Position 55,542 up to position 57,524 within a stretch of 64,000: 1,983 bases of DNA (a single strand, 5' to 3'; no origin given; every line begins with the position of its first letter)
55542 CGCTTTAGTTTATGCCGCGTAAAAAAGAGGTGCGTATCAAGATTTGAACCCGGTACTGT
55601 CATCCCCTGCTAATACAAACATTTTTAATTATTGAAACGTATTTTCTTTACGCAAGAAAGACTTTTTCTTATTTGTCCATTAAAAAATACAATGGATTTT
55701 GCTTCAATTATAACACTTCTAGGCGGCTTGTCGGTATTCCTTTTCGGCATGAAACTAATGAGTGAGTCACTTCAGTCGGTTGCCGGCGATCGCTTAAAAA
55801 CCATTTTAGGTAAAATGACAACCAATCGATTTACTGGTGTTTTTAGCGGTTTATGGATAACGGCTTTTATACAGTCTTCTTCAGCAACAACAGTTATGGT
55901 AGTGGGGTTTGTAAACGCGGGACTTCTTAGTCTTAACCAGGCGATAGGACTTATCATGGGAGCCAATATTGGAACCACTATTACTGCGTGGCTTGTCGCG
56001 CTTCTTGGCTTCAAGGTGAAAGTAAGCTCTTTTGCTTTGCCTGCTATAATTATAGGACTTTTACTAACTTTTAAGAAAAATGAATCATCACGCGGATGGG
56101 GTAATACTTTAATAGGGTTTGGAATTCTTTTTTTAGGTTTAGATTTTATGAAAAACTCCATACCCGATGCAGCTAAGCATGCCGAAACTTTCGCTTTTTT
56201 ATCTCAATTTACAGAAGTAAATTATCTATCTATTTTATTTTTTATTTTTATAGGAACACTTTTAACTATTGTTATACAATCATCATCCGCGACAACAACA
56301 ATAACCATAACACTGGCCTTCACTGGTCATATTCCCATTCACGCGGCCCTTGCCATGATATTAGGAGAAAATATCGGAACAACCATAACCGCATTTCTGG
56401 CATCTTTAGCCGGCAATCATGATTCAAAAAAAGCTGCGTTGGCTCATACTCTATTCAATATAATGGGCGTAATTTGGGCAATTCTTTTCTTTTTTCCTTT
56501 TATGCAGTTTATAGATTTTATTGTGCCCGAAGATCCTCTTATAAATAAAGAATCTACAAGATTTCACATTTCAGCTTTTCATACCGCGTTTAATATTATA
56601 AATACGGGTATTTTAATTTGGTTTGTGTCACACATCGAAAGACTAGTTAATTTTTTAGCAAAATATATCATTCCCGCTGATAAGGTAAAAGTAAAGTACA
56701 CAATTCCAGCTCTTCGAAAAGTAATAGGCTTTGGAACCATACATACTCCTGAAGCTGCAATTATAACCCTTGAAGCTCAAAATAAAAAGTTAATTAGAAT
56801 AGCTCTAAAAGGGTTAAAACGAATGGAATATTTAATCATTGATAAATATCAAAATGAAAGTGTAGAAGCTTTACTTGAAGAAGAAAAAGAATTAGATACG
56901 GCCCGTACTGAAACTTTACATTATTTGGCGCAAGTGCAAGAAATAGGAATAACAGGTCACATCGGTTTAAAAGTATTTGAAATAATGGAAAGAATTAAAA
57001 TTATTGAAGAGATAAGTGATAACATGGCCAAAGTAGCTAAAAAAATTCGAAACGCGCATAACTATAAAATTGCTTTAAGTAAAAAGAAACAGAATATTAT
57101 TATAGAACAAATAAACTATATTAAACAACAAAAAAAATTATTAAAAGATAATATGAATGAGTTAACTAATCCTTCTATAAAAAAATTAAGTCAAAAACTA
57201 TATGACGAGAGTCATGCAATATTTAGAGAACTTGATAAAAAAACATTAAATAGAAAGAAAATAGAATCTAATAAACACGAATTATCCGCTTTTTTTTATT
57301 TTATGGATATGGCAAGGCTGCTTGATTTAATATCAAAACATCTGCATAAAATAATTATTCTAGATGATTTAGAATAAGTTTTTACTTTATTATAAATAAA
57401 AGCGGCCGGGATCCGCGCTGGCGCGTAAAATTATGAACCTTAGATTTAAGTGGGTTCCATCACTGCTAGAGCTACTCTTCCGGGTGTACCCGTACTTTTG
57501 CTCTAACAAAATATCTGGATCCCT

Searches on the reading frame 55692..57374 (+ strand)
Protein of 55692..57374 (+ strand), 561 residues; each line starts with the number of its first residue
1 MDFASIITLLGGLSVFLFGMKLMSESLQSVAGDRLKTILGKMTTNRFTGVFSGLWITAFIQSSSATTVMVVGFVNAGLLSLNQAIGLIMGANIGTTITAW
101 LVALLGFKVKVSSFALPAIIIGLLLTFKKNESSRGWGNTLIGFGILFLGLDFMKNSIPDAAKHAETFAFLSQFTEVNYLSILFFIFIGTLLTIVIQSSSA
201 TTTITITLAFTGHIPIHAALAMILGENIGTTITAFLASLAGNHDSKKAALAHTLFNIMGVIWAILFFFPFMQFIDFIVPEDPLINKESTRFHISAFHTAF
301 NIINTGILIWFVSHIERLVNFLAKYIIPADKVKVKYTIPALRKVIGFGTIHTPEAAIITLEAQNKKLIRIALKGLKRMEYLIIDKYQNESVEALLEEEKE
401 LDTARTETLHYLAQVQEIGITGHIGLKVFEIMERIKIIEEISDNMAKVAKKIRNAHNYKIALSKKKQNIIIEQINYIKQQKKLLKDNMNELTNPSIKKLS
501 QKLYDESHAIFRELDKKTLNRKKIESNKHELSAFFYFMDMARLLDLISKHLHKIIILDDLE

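Call 17: find_homologous_proteins(query=window:55692-57374:+, max_evalue=1e-30)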
Query window:55692-57374:+ (561 aa): 8000 proteins with E <= 1e-30 among 8000 candidates; the best 120 are listed.
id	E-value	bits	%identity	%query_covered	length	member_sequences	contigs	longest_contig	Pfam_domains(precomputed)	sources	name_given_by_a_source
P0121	0.0e+0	1203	100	100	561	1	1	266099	PF02690.21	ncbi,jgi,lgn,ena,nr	ncbi:MAG: Na/Pi cotransporter family protein [Spirochaetia bacterium]|nr:Na/Pi cotransporter family 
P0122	4.6e-243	826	67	100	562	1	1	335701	PF02690.21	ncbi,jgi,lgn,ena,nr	ncbi:MAG: Na/Pi symporter [Spirochaetia bacterium]|nr:Na/Pi symporter [Spirochaetia bacterium]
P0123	1.6e-168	580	53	99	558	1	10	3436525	PF02690.21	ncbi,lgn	ncbi:Na/Pi cotransporter family protein [Leptospira sp. WS60.C2]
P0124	2.0e-168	580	51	99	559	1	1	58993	PF02690.21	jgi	jgi:phosphate:Na+ symporter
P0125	2.4e-168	579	51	99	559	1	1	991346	PF02690.21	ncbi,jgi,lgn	-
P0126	3.5e-168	579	52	99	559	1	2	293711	PF02690.21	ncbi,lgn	-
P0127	4.5e-168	579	51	99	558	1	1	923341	PF02690.21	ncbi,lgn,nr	ncbi:Na/Pi cotransporter family protein [Leptospira ryugenii]|nr:Na/Pi cotransporter family protein 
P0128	8.0e-168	578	52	99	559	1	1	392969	PF02690.21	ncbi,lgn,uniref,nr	ncbi:Na/Pi cotransporter family protein [Leptospira ognonensis]|uniref:Na/Pi cotransporter family pr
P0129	9.1e-168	578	52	99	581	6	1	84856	PF02690.21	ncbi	-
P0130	1.0e-167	577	51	99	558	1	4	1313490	PF02690.21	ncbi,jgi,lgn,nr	ncbi:MAG: Na/Pi cotransporter family protein [Leptospira sp.]|nr:Na/Pi cotransporter family protein 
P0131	2.2e-167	576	52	99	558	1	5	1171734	PF02690.21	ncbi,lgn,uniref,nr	ncbi:MAG: Na/Pi cotransporter family protein [Leptospira bouyouniensis]|uniref:Na/Pi cotransporter f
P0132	2.5e-167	576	52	99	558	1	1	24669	PF02690.21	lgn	-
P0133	3.7e-167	576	52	99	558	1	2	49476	PF02690.21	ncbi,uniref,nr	ncbi:Na/Pi cotransporter family protein [Leptospira idonii]|uniref:Na/Pi cotransporter family protei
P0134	6.2e-167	575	52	99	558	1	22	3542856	PF02690.21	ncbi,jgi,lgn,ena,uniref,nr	ncbi:Na/Pi cotransporter family protein [Leptospira levettii]|uniref:Na/Pi cotransporter family prot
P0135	9.6e-167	574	52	99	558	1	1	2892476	PF02690.21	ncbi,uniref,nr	ncbi:Na/Pi cotransporter family protein [Leptospira limi]|uniref:Na/Pi cotransporter family protein 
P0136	1.1e-166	574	52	99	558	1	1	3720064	PF02690.21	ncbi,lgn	ncbi:Na/Pi cotransporter family protein [Leptospira sp. WS39.C2]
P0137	1.2e-166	574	51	99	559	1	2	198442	PF02690.21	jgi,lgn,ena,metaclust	metaclust:\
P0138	1.3e-166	574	52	99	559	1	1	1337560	PF02690.21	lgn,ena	-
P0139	1.9e-166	573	52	99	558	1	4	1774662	PF02690.21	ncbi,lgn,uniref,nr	ncbi:Na+/phosphate symporter [Leptospira ellinghausenii]|uniref:Na+/phosphate symporter n=1 Tax=Lept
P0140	1.9e-166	573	52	99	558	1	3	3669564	PF02690.21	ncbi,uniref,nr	ncbi:Na/Pi cotransporter family protein [Leptospira levettii]|uniref:Na/Pi cotransporter family prot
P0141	2.2e-166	573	52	99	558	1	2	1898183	PF02690.21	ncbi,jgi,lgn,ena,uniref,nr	ncbi:Na/Pi cotransporter family protein [Leptospira biflexa]|jgi:phosphate:Na+ symporter|uniref:Na/P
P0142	2.5e-166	573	52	99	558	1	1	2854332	PF02690.21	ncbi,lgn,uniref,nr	ncbi:Na/Pi cotransporter family protein [Leptospira levettii]|uniref:Na/Pi cotransporter family prot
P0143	2.9e-166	573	50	99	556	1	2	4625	PF02690.21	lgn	-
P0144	4.0e-166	572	52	99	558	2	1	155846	PF02690.21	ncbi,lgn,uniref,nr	ncbi:Na/Pi cotransporter family protein [Leptospira jelokensis]|uniref:Na/Pi cotransporter family pr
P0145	5.2e-166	572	51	99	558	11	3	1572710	PF02690.21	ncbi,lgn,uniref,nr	ncbi:Na/Pi cotransporter family protein [Leptospira meyeri]|uniref:Na/Pi cotransporter family protei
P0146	6.9e-166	571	52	99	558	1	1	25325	PF02690.21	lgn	-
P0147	7.0e-166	571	52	99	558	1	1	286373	PF02690.21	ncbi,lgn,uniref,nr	ncbi:Na/Pi cotransporter family protein [Leptospira yanagawae]|uniref:Na/Pi cotransporter family pro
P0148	1.3e-165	570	51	99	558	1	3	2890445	PF02690.21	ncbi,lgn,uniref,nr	ncbi:Na/Pi cotransporter family protein [Leptospira biflexa]|uniref:Na/Pi cotransporter family prote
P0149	2.9e-165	569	51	99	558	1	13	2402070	PF02690.21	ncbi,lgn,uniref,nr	ncbi:Na/Pi cotransporter family protein [Leptospira bandrabouensis]|uniref:Na/Pi cotransporter famil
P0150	6.6e-165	568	51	99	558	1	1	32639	PF02690.21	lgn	-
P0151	7.1e-165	568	50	99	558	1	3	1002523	PF02690.21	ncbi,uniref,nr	ncbi:Na/Pi cotransporter family protein [Leptospira sp. 2 VSF19]|uniref:Na/Pi cotransporter family p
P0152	7.8e-165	568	51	99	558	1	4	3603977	PF02690.21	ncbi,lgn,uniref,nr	ncbi:Na+/phosphate symporter [Leptospira biflexa serovar Patoc strain 'Patoc 1 (Ames)']|uniref:Putat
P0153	1.1e-164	567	51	99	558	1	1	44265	PF02690.21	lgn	-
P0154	1.2e-164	567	50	99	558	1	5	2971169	PF02690.21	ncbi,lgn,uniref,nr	ncbi:Na/Pi cotransporter family protein [Leptospira sp. 85282-16]|uniref:Na/Pi cotransporter family 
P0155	1.4e-164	567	54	90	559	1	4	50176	PF02690.21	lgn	-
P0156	1.7e-164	567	54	89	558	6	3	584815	PF02690.21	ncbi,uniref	ncbi:Na/Pi cotransporter family protein [Leptospira terpstrae]|uniref:Na/Pi cotransporter family pro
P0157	1.8e-164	567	51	99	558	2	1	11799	PF02690.21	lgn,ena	-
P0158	2.0e-164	567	50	99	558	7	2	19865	PF02690.21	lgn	-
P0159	3.7e-164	566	51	99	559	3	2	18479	PF02690.21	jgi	jgi:phosphate:Na+ symporter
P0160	4.2e-164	565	51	99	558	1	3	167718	PF02690.21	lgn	-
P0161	4.8e-164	565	51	99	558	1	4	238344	PF02690.21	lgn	-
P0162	5.7e-164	565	50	99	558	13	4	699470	PF02690.21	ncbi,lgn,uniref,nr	ncbi:Na/Pi cotransporter family protein [Leptospira bourretii]|uniref:Na/Pi cotransporter family pro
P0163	7.7e-164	565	54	89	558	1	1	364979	PF02690.21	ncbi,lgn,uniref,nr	ncbi:Na/Pi cotransporter family protein [Leptospira perdikensis]|uniref:Na/Pi cotransporter family p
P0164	9.0e-164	564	51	99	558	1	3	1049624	PF02690.21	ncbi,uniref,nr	ncbi:Na/Pi cotransporter family protein [Leptospira kanakyensis]|uniref:Na/Pi cotransporter family p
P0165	1.0e-163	564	51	99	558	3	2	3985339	PF02690.21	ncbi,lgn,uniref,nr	ncbi:hypothetical protein LPTSP3_g32810 [Leptospira kobayashii]|uniref:Na/Pi cotransporter family pr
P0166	1.7e-163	563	50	98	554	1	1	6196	PF02690.21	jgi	jgi:phosphate:Na+ symporter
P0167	2.3e-163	563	51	99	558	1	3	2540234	PF02690.21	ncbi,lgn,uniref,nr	ncbi:Na/Pi-cotransporter II-like protein [Leptospira wolbachii serovar Codice str. CDC]|uniref:Na/Pi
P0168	3.4e-163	562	54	89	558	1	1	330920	PF02690.21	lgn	-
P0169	2.0e-162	560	50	99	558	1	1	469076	PF02690.21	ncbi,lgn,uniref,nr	ncbi:Na/Pi cotransporter family protein [Leptospira vanthielii]|uniref:Na/Pi cotransporter family pr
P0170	4.3e-162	559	50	99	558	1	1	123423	PF02690.21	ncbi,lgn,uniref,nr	ncbi:Na/Pi cotransporter family protein [Leptospira vanthielii]|uniref:Na/Pi-cotransporter II-like p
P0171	1.0e-161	558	49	99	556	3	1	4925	PF02690.21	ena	-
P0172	1.2e-161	557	50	99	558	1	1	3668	PF02690.21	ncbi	-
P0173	1.2e-161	557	49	99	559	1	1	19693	PF01895.25,PF02690.21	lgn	-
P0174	2.1e-160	553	49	98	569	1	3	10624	PF01895.25,PF02690.21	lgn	-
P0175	7.5e-160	551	50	99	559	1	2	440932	PF02690.21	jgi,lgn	jgi:phosphate:Na+ symporter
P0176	8.3e-160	551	51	96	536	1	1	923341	PF02690.21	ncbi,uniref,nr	ncbi:Na+/phosphate symporter [Leptospira ryugenii]|uniref:Na+/phosphate symporter n=2 Tax=Leptospira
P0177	9.3e-160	551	48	98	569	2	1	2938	PF02690.21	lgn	-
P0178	9.2e-159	548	48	100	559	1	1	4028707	PF02690.21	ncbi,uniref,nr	ncbi:Na/Pi cotransporter family protein [Leptospira sp. GIMC2001]|uniref:Na/Pi cotransporter family 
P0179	6.4e-158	545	49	98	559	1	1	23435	PF02690.21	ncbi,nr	ncbi:MAG: Na/Pi cotransporter family protein [Leptospira sp.]|nr:Na/Pi cotransporter family protein 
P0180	1.2e-157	544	48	100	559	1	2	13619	PF01895.25,PF02690.21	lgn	-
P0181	1.7e-157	544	49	100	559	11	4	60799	PF01895.25,PF02690.21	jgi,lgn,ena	-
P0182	1.8e-157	544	48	100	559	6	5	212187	PF02690.21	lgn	-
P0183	3.4e-157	543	47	100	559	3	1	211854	PF01895.25,PF02690.21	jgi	-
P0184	7.5e-156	538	49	99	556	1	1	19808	PF02690.21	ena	-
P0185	1.3e-153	531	48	99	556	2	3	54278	PF02690.21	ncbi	-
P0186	4.6e-151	522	46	98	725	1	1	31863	PF04314.19,PF02690.21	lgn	-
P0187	6.7e-149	515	44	100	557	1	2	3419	PF02690.21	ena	-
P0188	2.4e-146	507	46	98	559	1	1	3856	PF01895.25,PF02690.21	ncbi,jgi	jgi:phosphate:Na+ symporter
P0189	1.0e-145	505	44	99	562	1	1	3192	PF02690.21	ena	-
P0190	2.4e-144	500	46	98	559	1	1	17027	PF01895.25,PF02690.21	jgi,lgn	jgi:phosphate:Na+ symporter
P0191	5.5e-141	489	49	99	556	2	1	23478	PF02690.21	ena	-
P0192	5.7e-141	489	45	99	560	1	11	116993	PF02690.21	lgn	-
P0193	6.2e-140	486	56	75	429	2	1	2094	PF02690.21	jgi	-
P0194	2.0e-139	484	47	99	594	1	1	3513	PF02690.21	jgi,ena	-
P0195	9.2e-139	482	45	98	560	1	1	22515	PF02690.21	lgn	-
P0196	1.5e-138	481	46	98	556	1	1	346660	PF02690.21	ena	-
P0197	9.9e-138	478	44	95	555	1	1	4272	PF02690.21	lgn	-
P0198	2.7e-137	477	46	99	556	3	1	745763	PF02690.21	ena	-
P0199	3.8e-137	477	45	99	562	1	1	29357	PF02690.21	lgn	-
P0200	6.0e-136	473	45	98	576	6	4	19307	PF02690.21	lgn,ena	-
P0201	3.2e-135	470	43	98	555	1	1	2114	PF02690.21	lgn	-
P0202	1.3e-134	468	44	100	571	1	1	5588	PF02690.21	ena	-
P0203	1.7e-133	464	43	99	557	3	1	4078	PF02690.21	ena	-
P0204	3.7e-132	460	57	71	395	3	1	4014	PF02690.21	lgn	-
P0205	5.9e-132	459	42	99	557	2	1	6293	PF02690.21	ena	-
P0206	1.1e-131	459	42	99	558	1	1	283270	PF02690.21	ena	-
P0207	1.3e-131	458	42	99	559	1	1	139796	PF02690.21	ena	-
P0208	2.0e-131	458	50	84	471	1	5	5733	PF02690.21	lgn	-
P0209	1.8e-129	451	44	96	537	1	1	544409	PF02690.21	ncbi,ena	-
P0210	3.6e-126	440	48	81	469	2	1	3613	PF02690.21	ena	-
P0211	3.8e-115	404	41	98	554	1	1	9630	PF01895.25,PF02690.21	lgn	-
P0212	2.5e-114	401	37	98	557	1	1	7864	PF01895.25,PF02690.21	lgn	-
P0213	3.0e-114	401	43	98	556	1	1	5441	PF01895.25,PF02690.21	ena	-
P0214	5.6e-114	400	41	98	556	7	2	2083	PF01895.25,PF02690.21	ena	-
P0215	1.8e-113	398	40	98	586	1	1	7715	PF01895.25,PF02690.21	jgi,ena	jgi:phosphate:Na+ symporter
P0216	2.0e-113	398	41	98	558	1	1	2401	PF01895.25,PF02690.21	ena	-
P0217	3.1e-113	398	40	98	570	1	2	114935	PF01895.25,PF02690.21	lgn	-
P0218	9.4e-113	396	44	82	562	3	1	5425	PF01895.25,PF02690.21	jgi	-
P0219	2.3e-112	395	40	99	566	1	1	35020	PF01895.25,PF02690.21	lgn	-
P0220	9.1e-112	393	39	98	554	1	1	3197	PF01895.25,PF02690.21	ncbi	-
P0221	1.0e-111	393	42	94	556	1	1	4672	PF01895.25,PF02690.21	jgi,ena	-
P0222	1.2e-111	392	42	98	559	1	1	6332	PF01895.25,PF02690.21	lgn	-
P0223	1.3e-111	392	43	86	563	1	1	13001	PF01895.25,PF02690.21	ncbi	-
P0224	2.3e-111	391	41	97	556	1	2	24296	PF01895.25,PF02690.21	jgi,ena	-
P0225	2.9e-111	391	40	97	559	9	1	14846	PF01895.25,PF02690.21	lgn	-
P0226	6.4e-111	390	41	94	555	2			PF01895.25,PF02690.21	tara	tara:strand:- start:2 stop:1669 length:1668 start_codon:yes stop_codon:yes gene_type:complete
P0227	1.4e-110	389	39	98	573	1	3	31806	PF01895.25,PF02690.21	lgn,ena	-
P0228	2.0e-110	388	38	98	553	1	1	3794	PF01895.25,PF02690.21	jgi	jgi:phosphate:Na+ symporter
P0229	3.5e-110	388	40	98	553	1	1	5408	PF01895.25,PF02690.21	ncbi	-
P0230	4.0e-110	387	44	82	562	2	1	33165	PF01895.25,PF02690.21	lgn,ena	-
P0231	6.9e-110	387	41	98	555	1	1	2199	PF01895.25,PF02690.21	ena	-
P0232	9.0e-110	386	40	95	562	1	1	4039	PF01895.25,PF02690.21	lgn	-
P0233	9.8e-110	386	43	87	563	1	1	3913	PF01895.25,PF02690.21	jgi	jgi:phosphate:Na+ symporter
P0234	1.4e-109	386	44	82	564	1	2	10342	PF01895.25,PF02690.21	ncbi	-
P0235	2.1e-109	385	41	98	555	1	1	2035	PF01895.25,PF02690.21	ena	-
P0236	2.2e-109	385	42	92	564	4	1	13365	PF01895.25,PF02690.21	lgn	-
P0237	2.2e-109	385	40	98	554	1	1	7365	PF01895.25,PF02690.21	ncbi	-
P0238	2.8e-109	385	39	99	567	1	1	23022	PF01895.25,PF02690.21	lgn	-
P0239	2.8e-109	385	39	99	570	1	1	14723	PF01895.25,PF02690.21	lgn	-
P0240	3.1e-109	384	40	98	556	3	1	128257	PF01865.22,PF01895.25,PF02690.21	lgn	-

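Call 18: find_encoding_contigs(protein=P0122, flank=10000, max_places=2)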
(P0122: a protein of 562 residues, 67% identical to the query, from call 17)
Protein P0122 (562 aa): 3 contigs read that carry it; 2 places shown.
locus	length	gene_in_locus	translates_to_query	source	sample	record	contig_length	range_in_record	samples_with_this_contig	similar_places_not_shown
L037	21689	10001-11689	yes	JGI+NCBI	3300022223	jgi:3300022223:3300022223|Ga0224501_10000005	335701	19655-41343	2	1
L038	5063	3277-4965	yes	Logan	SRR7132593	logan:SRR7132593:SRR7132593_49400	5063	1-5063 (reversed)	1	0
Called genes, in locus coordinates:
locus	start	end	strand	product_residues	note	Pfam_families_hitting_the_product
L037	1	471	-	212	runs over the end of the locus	PF05683:Fumerase_C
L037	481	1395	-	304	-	PF05681:Fumerase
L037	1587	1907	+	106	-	PF02575:YbaB_DNA_bd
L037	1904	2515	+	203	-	PF21176:RecR_HhH, PF01751:Toprim, PF13662:Toprim_4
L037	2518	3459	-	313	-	-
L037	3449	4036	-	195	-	PF04542:Sigma70_r2, PF07638:Sigma70_ECF (weak), PF08281:Sigma70_r4_2, PF04545:Sigma70_r4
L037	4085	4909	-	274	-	-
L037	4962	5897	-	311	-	PF01795:Methyltransf_5, PF13847:Methyltransf_31 (faint)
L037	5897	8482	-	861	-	PF02861:Clp_N, PF02861:Clp_N, PF00004:AAA, PF17871:AAA_lid_9, PF02151:UVR, PF00004:AAA, PF07724:AAA_2, PF07728:AAA_5, +11 more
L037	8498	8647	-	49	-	-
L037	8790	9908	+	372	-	PF01266:DAO, PF07992:Pyr_redox_2 (faint), PF13450:NAD_binding_8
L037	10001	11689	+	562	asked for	PF02690:Na_Pi_cotrans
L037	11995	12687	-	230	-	-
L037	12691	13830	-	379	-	PF00877:NLPC_P60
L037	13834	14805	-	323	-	PF00365:PFK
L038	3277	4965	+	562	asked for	PF02690:Na_Pi_cotrans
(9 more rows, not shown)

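Call 19: find_encoding_contigs(protein=P0152, flank=10000, max_places=1)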
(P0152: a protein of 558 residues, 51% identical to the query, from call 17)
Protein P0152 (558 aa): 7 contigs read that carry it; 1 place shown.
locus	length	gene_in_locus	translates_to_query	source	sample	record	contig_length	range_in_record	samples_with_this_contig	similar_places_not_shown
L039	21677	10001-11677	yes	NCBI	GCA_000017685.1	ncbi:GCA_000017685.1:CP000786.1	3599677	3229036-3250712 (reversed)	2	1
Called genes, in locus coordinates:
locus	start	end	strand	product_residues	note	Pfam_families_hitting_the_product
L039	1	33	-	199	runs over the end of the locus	PF01209:Ubie_methyltran, PF05175:MTS, PF13489:Methyltransf_23, PF13847:Methyltransf_31, PF08241:Methyltransf_11, PF08242:Methyltransf_12, PF13649:Methyltransf_25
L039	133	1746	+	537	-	PF05681:Fumerase, PF05683:Fumerase_C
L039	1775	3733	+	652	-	PF00890:FAD_binding_2, PF01266:DAO (faint), PF02910:Succ_DH_flav_C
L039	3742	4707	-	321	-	PF00704:Glyco_hydro_18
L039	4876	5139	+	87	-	PF01980:TrmO_N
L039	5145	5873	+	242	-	PF00398:RrnaAD (weak), PF13649:Methyltransf_25, PF13847:Methyltransf_31 (weak), PF08241:Methyltransf_11, PF08242:Methyltransf_12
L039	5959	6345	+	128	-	PF08327:AHSA1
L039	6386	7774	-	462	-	PF00206:Lyase_1, PF10415:FumaraseC_C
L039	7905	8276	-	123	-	PF04247:SirB (weak)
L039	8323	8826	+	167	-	PF02367:TsaE (weak), PF13671:AAA_33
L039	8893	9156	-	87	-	PF00076:RRM_1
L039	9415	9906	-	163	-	PF00254:FKBP_C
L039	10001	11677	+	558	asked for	PF02690:Na_Pi_cotrans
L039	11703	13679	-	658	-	PF07696:7TMR-DISMED2, PF07695:7TMR-DISM_7TM, PF07228:SpoIIE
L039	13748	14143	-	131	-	-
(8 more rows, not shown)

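Call 35: find_encoding_contigs(protein=P0132, flank=10000, max_places=2)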
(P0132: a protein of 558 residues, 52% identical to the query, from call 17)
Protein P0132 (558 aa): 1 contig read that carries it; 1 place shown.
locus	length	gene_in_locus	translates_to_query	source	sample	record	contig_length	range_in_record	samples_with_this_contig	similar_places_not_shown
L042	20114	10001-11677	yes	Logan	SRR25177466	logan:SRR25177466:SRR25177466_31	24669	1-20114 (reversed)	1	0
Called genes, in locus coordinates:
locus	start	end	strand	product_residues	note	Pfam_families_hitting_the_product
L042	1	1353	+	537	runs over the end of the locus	PF05681:Fumerase, PF05683:Fumerase_C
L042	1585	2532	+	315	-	PF08239:SH3_3 (faint)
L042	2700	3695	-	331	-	PF00704:Glyco_hydro_18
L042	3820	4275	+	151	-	PF01980:TrmO_N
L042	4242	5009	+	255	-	PF08241:Methyltransf_11, PF08242:Methyltransf_12, PF13649:Methyltransf_25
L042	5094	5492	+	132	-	PF08327:AHSA1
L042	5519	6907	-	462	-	PF00206:Lyase_1, PF10415:FumaraseC_C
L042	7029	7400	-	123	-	PF04247:SirB (weak)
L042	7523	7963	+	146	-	PF13671:AAA_33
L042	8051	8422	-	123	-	PF01850:PIN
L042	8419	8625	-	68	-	PF04014:MazE_antitoxin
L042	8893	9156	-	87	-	PF00076:RRM_1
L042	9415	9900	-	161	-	PF00254:FKBP_C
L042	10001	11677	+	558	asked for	PF02690:Na_Pi_cotrans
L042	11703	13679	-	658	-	PF07696:7TMR-DISMED2, PF07695:7TMR-DISM_7TM, PF07228:SpoIIE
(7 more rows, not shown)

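Call 51: find_encoding_contigs(protein=P0185, flank=2500, max_places=1)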
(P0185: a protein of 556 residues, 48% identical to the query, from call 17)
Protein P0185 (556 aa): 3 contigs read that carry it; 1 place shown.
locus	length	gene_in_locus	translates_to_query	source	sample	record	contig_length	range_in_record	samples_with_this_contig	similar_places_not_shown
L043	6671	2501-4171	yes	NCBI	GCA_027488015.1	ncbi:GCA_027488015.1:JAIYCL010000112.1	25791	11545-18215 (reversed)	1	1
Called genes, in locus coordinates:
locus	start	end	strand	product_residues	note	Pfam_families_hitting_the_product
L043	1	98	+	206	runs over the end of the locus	PF00691:OmpA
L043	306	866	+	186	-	-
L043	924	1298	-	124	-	PF04247:SirB (weak)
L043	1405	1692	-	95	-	PF13893:RRM_5 (weak), PF00076:RRM_1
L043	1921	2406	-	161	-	PF00254:FKBP_C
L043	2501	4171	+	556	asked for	PF02690:Na_Pi_cotrans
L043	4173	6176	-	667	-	PF07696:7TMR-DISMED2, PF07695:7TMR-DISM_7TM, PF07228:SpoIIE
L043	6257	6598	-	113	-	-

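Call 52: find_encoding_contigs(protein=P0209, flank=2500, max_places=1)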
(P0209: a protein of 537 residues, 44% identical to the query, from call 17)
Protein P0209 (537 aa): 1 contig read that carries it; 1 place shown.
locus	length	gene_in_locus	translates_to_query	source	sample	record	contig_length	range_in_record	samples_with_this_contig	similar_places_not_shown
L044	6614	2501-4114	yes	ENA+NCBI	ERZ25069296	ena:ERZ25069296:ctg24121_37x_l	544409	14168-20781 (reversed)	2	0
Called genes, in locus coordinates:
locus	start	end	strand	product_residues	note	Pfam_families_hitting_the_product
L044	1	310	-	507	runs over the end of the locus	PF00682:HMGL-like, PF22617:HCS_D2, PF08502:LeuA_dimer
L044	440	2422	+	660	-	PF13625:Helicase_C_3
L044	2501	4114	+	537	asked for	PF02690:Na_Pi_cotrans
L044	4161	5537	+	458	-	PF00291:PALP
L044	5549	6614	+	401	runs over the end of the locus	PF01053:Cys_Met_Meta_PP, PF00155:Aminotran_1_2 (weak)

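Call 53: find_encoding_contigs(protein=P0198, flank=2500, max_places=1)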
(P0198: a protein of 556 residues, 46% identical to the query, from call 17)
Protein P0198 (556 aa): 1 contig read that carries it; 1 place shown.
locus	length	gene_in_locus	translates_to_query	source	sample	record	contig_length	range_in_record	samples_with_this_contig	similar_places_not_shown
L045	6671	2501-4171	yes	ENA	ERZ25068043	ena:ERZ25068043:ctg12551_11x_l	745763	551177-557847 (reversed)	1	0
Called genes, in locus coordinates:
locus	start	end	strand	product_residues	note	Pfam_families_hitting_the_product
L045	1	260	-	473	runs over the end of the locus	PF01370:Epimerase, PF05368:NmrA (faint), PF13460:NAD_binding_10 (weak), PF11066:DUF2867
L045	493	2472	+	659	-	PF13625:Helicase_C_3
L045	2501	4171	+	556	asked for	PF02690:Na_Pi_cotrans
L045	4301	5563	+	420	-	PF00291:PALP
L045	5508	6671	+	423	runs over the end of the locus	PF01053:Cys_Met_Meta_PP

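Call 54: find_encoding_contigs(protein=P0183, flank=2500, max_places=1)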
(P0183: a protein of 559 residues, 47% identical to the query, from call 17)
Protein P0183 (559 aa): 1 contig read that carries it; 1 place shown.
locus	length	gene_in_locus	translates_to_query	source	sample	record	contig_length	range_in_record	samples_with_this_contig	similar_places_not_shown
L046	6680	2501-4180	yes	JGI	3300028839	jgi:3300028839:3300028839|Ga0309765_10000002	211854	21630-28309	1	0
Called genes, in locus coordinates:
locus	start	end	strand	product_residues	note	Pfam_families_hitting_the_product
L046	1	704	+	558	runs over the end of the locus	PF20250:FapA_N, PF03961:FapA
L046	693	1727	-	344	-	PF00817:IMS, PF11798:IMS_HHH, PF21999:IMS_HHH_1, PF11799:IMS_C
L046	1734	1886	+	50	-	-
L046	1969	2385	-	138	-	PF07681:DoxX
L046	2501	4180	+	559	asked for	PF02690:Na_Pi_cotrans, PF01895:PhoU (weak)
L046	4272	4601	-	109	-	-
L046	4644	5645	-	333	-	PF20903:SPL, PF04055:Radical_SAM (weak)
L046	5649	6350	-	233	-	PF01048:PNP_UDP_1 (faint)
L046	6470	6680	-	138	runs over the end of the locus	-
